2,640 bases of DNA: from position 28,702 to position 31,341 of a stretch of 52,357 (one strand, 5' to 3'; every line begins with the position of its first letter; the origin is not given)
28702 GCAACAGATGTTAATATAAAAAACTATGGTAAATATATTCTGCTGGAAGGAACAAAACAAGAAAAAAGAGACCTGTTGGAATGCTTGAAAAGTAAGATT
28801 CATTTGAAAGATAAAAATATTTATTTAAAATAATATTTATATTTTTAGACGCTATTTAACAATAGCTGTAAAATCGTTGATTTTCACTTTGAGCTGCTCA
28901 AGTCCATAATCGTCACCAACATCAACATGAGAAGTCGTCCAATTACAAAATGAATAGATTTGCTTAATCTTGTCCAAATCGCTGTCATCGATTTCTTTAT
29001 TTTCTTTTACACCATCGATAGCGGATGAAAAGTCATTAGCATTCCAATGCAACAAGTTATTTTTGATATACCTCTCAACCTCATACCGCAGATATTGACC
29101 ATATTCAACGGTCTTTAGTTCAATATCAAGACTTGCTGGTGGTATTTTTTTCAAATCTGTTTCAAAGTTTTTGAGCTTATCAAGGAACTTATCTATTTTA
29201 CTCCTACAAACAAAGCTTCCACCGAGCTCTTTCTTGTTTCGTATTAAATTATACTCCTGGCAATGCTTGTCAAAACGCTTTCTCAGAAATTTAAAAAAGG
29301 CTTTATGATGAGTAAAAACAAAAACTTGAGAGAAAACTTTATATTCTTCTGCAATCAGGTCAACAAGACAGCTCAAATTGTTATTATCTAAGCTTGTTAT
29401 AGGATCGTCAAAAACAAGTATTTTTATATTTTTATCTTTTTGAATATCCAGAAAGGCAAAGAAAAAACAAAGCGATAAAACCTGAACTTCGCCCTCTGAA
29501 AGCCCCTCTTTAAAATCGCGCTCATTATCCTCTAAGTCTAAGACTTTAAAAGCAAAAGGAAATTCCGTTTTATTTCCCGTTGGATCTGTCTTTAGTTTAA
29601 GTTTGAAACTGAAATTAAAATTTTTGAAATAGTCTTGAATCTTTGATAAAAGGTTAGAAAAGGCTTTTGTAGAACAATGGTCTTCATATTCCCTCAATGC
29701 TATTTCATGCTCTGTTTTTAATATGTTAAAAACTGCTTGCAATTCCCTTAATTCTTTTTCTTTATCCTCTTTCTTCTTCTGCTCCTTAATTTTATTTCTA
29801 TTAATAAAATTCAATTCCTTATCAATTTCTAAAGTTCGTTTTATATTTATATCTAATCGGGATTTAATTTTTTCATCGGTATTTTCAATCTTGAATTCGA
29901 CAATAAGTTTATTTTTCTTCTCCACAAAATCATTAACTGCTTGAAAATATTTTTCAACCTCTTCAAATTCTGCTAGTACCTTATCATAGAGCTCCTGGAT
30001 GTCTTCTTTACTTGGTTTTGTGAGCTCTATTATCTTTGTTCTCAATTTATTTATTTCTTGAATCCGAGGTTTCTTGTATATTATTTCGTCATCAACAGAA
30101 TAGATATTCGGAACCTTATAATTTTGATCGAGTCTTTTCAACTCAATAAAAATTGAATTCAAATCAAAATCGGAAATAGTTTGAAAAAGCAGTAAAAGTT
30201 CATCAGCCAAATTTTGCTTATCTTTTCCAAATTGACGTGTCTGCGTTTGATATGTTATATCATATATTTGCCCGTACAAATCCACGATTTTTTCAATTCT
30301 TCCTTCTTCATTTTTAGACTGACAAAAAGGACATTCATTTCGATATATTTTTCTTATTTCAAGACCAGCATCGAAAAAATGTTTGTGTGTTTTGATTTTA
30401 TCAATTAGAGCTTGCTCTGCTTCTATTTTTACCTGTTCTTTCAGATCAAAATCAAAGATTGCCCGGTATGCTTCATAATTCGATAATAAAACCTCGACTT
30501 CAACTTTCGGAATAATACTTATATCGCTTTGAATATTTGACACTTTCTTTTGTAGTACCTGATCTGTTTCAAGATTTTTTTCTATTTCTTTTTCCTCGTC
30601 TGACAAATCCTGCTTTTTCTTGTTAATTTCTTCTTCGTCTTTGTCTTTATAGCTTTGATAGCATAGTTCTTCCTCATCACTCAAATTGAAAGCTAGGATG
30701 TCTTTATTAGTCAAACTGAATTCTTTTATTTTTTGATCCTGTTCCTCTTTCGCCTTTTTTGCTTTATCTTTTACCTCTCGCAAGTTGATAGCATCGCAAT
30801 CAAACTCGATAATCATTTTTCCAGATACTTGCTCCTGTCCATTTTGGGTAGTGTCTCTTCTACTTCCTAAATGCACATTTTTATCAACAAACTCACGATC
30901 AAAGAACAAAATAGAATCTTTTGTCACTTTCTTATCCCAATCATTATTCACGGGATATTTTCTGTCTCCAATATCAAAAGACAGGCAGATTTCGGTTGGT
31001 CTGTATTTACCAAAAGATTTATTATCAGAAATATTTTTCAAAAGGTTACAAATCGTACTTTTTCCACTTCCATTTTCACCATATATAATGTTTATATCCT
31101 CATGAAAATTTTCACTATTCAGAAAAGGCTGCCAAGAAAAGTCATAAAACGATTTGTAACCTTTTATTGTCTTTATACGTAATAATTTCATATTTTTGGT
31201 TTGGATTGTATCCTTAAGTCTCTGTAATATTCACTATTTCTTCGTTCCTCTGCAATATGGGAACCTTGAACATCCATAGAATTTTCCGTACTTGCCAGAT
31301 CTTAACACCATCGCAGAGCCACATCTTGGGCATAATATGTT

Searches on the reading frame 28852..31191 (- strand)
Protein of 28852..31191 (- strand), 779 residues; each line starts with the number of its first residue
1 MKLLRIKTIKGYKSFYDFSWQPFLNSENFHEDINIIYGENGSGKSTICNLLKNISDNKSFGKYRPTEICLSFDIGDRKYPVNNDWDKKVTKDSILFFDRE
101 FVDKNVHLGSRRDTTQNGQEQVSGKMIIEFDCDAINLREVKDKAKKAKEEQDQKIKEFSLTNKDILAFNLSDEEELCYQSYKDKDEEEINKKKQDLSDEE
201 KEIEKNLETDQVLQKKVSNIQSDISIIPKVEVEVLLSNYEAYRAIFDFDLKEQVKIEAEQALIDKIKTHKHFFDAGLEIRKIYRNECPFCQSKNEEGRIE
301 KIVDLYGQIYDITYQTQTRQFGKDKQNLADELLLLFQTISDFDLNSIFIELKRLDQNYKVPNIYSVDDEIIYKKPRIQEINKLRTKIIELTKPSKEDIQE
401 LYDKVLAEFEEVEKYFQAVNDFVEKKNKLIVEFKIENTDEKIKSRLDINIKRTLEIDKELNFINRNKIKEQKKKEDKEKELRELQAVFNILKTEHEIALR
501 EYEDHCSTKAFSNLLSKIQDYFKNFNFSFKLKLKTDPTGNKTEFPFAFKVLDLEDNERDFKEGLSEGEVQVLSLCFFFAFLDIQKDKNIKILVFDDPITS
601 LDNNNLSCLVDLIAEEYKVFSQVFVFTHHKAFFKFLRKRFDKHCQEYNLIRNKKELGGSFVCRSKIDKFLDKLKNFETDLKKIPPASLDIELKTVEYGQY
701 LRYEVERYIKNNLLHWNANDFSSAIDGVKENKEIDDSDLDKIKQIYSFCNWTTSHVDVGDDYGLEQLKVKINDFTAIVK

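Call 64: search_protein_families(library=pfam, proteins=[window:28852-31191:-], max_evalue=0.0001)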
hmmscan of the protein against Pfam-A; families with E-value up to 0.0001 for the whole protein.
window:28852-31191:- (779 aa): 3 families
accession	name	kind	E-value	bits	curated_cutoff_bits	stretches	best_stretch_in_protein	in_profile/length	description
PF13166.12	AAA_13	-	8.5e-38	131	36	1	26-684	12-622/713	AAA domain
PF02463.25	SMC_N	-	3.3e-09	36.9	40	0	424-636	135-205/220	RecF/RecN/SMC N terminal domain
PF13304.12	AAA_21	-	2.2e-06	28.4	27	0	33-57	1-25/304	AAA domain, putative AbiEii toxin, Type IV TA system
